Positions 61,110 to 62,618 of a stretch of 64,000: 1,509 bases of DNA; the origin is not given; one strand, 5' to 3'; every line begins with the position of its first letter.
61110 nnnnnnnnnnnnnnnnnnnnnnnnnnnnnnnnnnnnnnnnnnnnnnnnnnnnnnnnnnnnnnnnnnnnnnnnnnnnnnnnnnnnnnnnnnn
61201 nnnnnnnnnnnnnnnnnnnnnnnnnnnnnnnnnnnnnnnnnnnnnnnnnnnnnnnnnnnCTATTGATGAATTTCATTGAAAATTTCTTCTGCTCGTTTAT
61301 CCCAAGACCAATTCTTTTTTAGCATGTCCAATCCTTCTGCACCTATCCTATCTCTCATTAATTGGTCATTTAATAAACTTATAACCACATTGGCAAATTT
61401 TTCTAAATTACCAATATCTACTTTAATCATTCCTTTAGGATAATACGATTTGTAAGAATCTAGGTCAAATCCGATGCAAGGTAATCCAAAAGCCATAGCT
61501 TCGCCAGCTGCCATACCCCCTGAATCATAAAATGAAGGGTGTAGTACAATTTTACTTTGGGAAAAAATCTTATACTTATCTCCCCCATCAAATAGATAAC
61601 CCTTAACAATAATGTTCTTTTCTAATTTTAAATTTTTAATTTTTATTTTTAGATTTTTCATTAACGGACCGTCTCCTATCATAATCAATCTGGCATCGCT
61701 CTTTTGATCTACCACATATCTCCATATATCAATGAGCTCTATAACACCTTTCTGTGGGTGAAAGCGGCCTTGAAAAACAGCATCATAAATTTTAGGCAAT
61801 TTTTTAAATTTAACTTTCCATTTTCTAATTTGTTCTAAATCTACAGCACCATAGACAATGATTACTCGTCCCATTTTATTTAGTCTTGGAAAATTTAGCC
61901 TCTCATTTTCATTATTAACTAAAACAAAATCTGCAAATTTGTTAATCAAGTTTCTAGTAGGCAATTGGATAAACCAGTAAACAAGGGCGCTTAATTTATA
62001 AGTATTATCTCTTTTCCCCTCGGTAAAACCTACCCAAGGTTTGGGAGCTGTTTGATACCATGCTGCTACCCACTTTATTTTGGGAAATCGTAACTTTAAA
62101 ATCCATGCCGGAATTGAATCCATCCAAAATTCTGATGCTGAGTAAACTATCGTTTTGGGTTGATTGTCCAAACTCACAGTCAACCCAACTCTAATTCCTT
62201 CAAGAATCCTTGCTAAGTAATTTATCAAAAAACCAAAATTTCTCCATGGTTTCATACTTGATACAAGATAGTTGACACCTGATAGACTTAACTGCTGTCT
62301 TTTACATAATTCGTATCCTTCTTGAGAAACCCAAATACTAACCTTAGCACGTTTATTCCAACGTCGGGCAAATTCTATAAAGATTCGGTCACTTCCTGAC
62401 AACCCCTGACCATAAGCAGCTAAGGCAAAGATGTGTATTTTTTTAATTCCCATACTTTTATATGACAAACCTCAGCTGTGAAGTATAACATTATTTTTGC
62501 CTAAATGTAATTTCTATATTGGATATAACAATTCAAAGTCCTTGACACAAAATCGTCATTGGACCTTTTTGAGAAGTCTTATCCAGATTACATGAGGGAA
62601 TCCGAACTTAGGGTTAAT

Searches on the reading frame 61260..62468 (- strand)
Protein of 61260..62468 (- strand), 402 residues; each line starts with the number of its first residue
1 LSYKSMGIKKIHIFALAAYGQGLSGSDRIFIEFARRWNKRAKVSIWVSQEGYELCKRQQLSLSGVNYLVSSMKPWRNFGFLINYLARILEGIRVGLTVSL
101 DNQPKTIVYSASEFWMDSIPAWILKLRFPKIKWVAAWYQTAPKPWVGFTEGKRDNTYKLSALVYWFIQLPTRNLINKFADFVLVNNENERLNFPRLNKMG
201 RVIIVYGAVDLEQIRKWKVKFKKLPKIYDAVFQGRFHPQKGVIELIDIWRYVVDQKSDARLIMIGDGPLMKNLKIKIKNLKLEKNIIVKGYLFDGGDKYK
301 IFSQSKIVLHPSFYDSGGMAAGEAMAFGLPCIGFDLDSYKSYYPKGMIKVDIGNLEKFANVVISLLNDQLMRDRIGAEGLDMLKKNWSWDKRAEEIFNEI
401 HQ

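Call 14: search_protein_families(library=pfam, proteins=[window:61260-62468:-], max_evalue=0.01)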
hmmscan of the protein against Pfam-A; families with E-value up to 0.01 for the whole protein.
window:61260-62468:- (402 aa): 3 families
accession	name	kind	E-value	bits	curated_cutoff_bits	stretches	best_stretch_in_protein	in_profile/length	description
PF00534.26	Glycos_transf_1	-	1.5e-25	90.2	26.4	1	216-379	4-169/172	Glycosyl transferases group 1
PF13692.12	Glyco_trans_1_4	-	6.8e-22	78.7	27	1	230-368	4-142/142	Glycosyl transferases group 1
PF13524.12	Glyco_trans_1_2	-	2.2e-05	24.9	25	1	294-397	36-143/144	Glycosyl transferase-like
